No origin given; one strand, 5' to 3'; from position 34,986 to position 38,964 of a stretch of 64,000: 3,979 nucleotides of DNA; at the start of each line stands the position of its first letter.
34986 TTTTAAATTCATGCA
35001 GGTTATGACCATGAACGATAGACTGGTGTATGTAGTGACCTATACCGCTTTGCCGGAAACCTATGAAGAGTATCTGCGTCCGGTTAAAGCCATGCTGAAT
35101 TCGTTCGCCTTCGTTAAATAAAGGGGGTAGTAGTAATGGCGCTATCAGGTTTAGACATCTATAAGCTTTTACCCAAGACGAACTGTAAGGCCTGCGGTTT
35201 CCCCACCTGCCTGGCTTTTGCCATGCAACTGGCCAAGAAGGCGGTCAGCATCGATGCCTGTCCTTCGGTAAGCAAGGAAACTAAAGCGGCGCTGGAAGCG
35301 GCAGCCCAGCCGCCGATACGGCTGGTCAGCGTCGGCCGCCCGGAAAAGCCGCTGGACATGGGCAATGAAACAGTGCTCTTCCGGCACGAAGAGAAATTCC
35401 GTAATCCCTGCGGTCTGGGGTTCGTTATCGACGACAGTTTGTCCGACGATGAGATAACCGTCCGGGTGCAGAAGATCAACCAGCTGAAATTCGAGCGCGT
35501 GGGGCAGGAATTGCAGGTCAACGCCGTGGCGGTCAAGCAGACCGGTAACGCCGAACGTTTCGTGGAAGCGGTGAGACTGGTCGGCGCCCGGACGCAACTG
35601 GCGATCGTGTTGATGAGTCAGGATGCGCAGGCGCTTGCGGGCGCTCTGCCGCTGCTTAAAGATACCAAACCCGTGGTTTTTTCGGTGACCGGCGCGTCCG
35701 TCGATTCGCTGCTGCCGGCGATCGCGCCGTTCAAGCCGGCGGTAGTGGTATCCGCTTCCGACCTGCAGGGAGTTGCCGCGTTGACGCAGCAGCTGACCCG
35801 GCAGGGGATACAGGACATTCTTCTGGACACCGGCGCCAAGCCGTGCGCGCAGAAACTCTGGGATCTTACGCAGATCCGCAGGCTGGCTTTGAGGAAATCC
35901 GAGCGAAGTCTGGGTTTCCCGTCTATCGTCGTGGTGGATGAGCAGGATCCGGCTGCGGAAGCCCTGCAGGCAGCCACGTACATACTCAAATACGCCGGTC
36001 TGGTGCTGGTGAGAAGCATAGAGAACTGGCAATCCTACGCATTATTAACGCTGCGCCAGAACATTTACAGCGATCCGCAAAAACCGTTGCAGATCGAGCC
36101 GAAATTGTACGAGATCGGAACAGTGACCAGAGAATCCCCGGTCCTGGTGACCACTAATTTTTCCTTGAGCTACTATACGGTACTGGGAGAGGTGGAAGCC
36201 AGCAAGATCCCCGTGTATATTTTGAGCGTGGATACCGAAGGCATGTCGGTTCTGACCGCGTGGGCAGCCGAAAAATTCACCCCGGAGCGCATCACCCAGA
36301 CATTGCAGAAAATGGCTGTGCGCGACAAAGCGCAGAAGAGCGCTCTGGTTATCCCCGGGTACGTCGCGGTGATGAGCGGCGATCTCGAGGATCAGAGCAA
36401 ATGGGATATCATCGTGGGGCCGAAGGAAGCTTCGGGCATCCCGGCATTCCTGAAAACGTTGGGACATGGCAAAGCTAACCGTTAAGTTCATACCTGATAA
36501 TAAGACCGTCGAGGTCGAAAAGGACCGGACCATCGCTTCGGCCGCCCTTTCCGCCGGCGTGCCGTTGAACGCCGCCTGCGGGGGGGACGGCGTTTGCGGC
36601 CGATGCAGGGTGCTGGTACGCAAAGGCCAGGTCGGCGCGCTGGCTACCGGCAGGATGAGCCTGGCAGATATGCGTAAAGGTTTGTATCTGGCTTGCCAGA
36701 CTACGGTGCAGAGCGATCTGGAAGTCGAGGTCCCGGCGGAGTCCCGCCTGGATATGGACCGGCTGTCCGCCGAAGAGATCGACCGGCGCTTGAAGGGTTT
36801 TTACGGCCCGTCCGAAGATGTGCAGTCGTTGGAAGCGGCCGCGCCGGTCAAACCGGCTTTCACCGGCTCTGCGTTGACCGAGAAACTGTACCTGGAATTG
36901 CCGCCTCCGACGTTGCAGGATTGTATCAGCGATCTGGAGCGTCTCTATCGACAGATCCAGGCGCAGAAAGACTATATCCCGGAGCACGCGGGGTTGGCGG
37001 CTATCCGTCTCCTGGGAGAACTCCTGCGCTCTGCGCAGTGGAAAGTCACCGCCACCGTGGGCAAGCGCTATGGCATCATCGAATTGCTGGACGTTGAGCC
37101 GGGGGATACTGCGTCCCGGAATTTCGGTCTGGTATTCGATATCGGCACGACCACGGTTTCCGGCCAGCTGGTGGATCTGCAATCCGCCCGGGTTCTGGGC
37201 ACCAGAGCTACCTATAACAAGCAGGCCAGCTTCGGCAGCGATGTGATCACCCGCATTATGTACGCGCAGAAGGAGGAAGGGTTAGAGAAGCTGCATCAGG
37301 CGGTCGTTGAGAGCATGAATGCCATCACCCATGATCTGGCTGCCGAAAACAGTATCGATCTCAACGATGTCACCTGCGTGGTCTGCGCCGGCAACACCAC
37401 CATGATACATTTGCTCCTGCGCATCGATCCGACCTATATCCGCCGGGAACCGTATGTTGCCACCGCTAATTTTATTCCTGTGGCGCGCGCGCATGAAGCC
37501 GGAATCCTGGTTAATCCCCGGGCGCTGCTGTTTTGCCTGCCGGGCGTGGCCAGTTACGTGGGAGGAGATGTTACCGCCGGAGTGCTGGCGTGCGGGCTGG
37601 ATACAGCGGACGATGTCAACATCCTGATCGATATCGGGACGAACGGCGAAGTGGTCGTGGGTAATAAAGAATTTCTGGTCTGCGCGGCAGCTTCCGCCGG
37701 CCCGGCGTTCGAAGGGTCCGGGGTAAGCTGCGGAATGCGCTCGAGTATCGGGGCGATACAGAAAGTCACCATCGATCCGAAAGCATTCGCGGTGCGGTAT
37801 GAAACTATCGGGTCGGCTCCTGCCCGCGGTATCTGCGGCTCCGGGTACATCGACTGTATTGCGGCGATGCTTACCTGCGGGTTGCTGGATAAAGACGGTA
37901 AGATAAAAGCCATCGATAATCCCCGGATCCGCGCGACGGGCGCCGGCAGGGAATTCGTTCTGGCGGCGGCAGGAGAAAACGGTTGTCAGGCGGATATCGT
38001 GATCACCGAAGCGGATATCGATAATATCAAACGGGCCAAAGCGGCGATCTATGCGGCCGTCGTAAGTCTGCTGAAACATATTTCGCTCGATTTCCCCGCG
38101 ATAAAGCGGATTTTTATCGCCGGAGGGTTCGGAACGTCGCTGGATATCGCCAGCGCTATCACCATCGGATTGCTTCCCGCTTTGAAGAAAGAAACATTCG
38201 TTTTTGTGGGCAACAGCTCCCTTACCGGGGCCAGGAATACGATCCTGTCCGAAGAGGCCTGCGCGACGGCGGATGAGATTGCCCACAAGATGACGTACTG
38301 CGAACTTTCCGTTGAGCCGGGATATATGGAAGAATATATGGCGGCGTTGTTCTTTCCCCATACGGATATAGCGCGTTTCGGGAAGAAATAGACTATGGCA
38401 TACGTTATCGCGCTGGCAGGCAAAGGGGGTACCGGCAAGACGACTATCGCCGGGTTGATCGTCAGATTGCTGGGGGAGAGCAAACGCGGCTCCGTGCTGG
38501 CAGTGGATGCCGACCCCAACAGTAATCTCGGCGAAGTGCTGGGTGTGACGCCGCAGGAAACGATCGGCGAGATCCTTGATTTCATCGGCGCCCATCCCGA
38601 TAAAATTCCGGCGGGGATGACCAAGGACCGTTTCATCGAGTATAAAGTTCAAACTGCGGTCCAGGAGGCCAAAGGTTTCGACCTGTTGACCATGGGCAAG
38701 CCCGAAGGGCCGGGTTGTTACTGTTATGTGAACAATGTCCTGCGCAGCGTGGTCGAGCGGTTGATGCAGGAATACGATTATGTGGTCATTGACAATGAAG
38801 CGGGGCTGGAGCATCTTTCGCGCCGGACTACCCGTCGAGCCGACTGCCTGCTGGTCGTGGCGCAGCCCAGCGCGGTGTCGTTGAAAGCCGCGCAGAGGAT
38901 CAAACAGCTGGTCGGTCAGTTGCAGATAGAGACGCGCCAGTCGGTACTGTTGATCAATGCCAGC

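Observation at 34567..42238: acsC-RACo-cooC-acsD-acsE module embedded in the trp operon between trpF and trpB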

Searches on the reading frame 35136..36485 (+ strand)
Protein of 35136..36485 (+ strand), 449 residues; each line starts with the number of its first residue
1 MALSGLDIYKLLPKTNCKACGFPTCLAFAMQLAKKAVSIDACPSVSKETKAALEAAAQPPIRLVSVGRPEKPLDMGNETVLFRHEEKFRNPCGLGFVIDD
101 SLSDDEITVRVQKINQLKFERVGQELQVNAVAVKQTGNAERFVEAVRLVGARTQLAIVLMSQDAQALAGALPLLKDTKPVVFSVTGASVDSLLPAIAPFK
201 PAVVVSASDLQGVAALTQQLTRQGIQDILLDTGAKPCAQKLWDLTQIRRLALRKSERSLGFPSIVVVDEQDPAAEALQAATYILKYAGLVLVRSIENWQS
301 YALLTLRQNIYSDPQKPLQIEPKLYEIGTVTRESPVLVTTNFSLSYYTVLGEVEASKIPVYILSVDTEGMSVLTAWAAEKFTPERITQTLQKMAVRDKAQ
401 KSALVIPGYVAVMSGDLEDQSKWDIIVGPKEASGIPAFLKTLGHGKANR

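Call 3: search_protein_families(library=pfam, proteins=[window:35136-36485:+])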
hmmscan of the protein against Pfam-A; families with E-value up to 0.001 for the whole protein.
window:35136-36485:+ (449 aa): 2 families
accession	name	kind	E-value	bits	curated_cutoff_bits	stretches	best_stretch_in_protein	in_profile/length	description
PF03599.22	CdhD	-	2e-87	293.9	24.8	1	64-438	2-386/387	CO dehydrogenase/acetyl-CoA synthase delta subunit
PF04060.18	FeS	-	1.1e-13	51.1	23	1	12-43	1-32/33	Putative Fe-S cluster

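Call 6: search_protein_families(library=ncbifam, proteins=[window:35136-36485:+])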
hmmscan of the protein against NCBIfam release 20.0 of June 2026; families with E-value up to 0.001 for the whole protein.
window:35136-36485:+ (449 aa): 11 families
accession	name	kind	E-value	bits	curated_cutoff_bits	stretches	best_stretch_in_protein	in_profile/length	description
NF003195.0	PRK04165.1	equivalog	4.9e-161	536.6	306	1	1-442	1-446/450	acetyl-CoA decarbonylase/synthase complex subunit gamma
NF043039.1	HgcAB_like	equivalog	2.9e-18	66.6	285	1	317-441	13-137/350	HgcAB-like fusion protein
NF040863.1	HgcA_corrinoid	equivalog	1.3e-15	57.4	275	1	319-441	29-151/325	mercury methylation corrinoid protein HgcA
TIGR01944.1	rnfB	subfamily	4.6e-07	29.6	68.7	1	8-54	40-85/190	RnfABCDGE type electron transport complex subunit B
NF006446.0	PRK08764.1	equivalog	1.6e-06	28.1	220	1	8-60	12-64/139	Rnf electron transport complex subunit RnfB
NF005415.0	PRK06991.1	equivalog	6.2e-06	26.1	281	1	8-72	11-76/284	electron transport complex subunit RsxB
NF041836.1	rnfB_Methano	equivalog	2.8e-05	23.7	445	1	7-49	42-84/265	Rnf electron transport complex subunit RnfB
NF005506.0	PRK07118.1-5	equivalog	5.8e-05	22.7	388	1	9-53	43-87/279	Fe-S cluster domain-containing protein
NF005505.0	PRK07118.1-4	equivalog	7.9e-05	22.3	378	1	7-47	42-82/265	Fe-S cluster domain-containing protein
NF005504.0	PRK07118.1-3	equivalog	0.00052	19.5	437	1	9-44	41-77/293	Fe-S cluster domain-containing protein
NF003475.0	PRK05113.1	equivalog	0.00059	19.7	203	0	8-49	40-80/190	electron transport complex subunit RsxB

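Call 31: search_solved_structures(query=window:35136-36485:+, show_alignments=2)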
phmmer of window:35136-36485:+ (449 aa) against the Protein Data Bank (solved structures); distinct sequences matched with E-value up to 0.001: 4.
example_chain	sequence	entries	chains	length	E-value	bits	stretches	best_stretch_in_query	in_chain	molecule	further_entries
2h9a_A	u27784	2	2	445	2.5e-127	428.8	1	1-441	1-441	Carbon monoxide dehydrogenase corrinoid/iron-sulfur protein, gamma subunit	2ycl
4c1n_A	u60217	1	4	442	8.9e-127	427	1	3-440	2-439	CARBON MONOXIDE DEHYDROGENASE CORRINOID/IRON-SULFUR PROTEIN, GAMMA SUBUNIT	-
4djd_C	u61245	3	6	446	7.8e-121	407.4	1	1-440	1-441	Corrinoid/iron-sulfur protein large subunit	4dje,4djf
9fzy_F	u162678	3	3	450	1.7e-96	327.3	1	1-442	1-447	Corrinoid iron-sulfur protein large subunit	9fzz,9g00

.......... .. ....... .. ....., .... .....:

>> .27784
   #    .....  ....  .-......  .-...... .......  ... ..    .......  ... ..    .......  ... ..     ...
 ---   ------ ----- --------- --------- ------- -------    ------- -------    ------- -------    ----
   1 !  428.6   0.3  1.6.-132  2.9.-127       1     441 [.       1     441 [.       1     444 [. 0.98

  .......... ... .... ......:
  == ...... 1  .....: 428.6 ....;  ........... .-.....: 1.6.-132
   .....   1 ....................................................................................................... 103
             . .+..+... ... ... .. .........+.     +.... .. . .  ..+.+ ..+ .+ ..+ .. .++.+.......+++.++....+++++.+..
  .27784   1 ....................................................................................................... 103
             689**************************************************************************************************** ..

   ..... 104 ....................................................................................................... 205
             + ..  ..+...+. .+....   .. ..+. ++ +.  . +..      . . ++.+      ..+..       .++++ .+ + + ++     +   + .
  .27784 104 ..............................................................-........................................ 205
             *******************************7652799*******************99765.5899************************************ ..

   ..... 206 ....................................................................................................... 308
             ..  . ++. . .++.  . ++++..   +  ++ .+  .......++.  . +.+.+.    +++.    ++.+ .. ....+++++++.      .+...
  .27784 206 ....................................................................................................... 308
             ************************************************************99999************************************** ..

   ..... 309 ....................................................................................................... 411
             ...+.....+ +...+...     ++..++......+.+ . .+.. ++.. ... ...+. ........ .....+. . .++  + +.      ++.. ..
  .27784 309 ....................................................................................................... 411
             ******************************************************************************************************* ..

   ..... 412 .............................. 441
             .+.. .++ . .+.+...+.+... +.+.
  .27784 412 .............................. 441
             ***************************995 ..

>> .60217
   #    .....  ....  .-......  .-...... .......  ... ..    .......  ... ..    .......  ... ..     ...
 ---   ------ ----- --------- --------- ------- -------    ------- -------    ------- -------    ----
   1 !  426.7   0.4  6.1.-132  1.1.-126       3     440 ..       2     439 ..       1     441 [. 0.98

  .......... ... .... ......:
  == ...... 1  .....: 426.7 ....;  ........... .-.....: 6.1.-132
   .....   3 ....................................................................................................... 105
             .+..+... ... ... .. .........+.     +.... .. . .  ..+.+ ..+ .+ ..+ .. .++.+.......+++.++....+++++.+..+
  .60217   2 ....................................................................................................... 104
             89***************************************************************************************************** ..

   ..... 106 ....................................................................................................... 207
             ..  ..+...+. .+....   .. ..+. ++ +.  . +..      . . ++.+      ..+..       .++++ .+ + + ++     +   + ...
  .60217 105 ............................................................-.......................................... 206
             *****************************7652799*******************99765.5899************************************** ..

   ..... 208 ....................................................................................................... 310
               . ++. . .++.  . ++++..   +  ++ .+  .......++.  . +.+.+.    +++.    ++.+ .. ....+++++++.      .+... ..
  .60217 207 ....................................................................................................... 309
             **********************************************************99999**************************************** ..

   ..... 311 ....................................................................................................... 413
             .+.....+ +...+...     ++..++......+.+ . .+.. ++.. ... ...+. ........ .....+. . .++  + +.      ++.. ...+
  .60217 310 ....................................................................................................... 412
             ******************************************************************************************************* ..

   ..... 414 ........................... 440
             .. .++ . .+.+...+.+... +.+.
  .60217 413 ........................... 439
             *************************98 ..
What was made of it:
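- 35136..36485 (+): acsC, corrinoid iron-sulfur protein large subunit. PF04060 + PF03599 (call 3); NF003195 537 bits (call 6); 2h9a_A E=2.5e-127 over full length, with the N-terminal Cys motif kept (call 31)
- On CFeSP methyl-transfer module of the Wood-Ljungdahl pathway: PF04060 + PF03599 (call 3); NF003195 537 bits against a cut-off of 306 (call 6); full-length alignment to 2h9a_A with CkaCgfptC...C kept (call 31)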

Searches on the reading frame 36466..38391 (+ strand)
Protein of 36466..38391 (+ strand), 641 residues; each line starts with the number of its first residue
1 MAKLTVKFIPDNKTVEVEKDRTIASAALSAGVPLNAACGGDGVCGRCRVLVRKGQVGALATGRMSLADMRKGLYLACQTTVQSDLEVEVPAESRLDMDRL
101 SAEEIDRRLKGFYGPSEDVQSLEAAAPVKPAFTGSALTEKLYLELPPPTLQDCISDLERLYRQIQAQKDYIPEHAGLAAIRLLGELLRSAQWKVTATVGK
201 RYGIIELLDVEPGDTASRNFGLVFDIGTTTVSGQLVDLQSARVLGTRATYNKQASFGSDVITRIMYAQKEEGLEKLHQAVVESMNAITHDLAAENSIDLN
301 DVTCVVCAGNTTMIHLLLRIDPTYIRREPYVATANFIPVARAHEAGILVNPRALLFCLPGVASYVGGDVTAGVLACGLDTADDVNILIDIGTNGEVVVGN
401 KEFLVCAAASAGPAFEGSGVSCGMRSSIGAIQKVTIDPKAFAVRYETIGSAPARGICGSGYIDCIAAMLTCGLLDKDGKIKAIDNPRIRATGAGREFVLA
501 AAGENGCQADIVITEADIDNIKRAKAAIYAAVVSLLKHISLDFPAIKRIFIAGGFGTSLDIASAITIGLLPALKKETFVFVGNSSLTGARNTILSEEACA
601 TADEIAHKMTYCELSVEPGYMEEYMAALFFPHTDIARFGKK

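Call 3: search_protein_families(library=pfam, proteins=[window:36466-38391:+])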
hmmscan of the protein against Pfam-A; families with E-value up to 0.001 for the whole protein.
window:36466-38391:+ (641 aa): 5 families
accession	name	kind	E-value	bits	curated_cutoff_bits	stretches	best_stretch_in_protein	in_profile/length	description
PF14574.11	RACo_C_ter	-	6.5e-95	317.6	27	1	384-638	2-257/261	C-terminal domain of RACo the ASKHA domain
PF17651.6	Raco_middle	-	2e-56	190.5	26.8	1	220-380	1-162/163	RACo middle region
PF17650.6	RACo_linker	-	4.3e-19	68.6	26.2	1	136-216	10-85/86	RACo linker region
PF00111.32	Fer2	-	1.1e-11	44.9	21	1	11-82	6-77/77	2Fe-2S iron-sulfur cluster binding domain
PF13510.11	Fer2_4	-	0.0001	22.8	22.8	1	5-88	3-78/82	2Fe-2S iron-sulfur cluster binding domain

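Call 6: search_protein_families(library=ncbifam, proteins=[window:36466-38391:+])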
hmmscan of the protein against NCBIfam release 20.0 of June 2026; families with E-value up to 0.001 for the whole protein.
window:36466-38391:+ (641 aa): 13 families
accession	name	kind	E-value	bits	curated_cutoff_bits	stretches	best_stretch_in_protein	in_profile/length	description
NF040756.1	corr_regen_AcsV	exception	2.4e-190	634.1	800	1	6-638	2-631/632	corrinoid activation/regeneration protein AcsV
TIGR04270.1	Rama_corrin_act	subfamily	2.7e-31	108.5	500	2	221-441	2-225/534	methylamine methyltransferase corrinoid protein reductive activase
TIGR01941.1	nqrF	equivalog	4.5e-14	52.2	295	1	11-92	40-123/405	NADH:ubiquinone reductase (Na(+)-transporting) subunit F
NF058606.1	GlBtMonoRdsGbcB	equivalog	2.9e-12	46.1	500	1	4-88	278-361/362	glycine betaine monooxygenase reductase subunit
NF040810.1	BenC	equivalog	3e-08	33.2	430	1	13-95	13-97/333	benzoate 1,2-dioxygenase electron transfer component BenC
TIGR02007.1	fdx_isc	equivalog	4.2e-07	30.1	132.1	1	7-91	10-101/110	ISC system 2Fe-2S type ferredoxin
NF007964.0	PRK10684.1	equivalog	1.2e-06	27.7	383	1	4-87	250-332/333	NADH oxidoreductase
NF045803.1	MethMoxFADbindMmoC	equivalog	2.9e-06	26.3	500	1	14-109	15-107/343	aromatic/alkene monooxygenase hydroxylase FAD-binding subunit MmoC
TIGR02008.1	fdx_plant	subfamily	5.2e-06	26.2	81.15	1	6-94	5-95/97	ferredoxin [2Fe-2S]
TIGR02160.1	PA_CoA_Oxy5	hypoth_equivalog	1.8e-05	23.7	420.8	1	13-84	272-345/352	1,2-phenylacetyl-CoA epoxidase subunit PaaE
NF008822.0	PRK11872.1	equivalog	2.4e-05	23.5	402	1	11-86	11-89/341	anthranilate 1,2-dioxygenase electron transfer component AntC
NF007985.1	PRK10713.1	equivalog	6.7e-05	22.4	75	1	32-89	28-81/81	class I ribonucleotide reductase maintenance protein YfaE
NF004317.0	PRK05713.1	equivalog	0.00011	21.5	338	1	13-90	9-85/312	iron-sulfur-binding ferredoxin reductase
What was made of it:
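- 36466..38391 (+): RACo/AcsV-type ATP-dependent reductive activator of the corrinoid protein. Fer2 + RACo_linker + Raco_middle + RACo_C_ter (call 3); NF040756 634 bits (call 6)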

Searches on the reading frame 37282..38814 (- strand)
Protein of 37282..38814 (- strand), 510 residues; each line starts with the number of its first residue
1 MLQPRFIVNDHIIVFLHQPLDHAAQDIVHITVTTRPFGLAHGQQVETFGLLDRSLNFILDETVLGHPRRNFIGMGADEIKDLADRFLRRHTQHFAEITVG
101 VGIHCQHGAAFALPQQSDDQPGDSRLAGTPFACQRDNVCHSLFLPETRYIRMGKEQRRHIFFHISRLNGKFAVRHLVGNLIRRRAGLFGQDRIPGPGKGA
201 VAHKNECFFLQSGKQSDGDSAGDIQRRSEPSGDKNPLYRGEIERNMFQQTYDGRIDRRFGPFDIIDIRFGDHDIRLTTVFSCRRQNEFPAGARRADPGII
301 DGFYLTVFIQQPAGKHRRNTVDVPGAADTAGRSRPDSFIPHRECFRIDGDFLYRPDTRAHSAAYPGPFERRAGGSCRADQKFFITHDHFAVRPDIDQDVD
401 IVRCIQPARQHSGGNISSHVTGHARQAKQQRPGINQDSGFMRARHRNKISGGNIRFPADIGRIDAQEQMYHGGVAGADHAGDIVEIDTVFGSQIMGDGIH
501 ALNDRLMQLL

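Call 58: search_protein_families(library=pfam, proteins=[window:37282-38814:-], max_evalue=0.01)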
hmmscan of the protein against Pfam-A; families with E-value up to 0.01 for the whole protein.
window:37282-38814:- (510 aa): 0 families
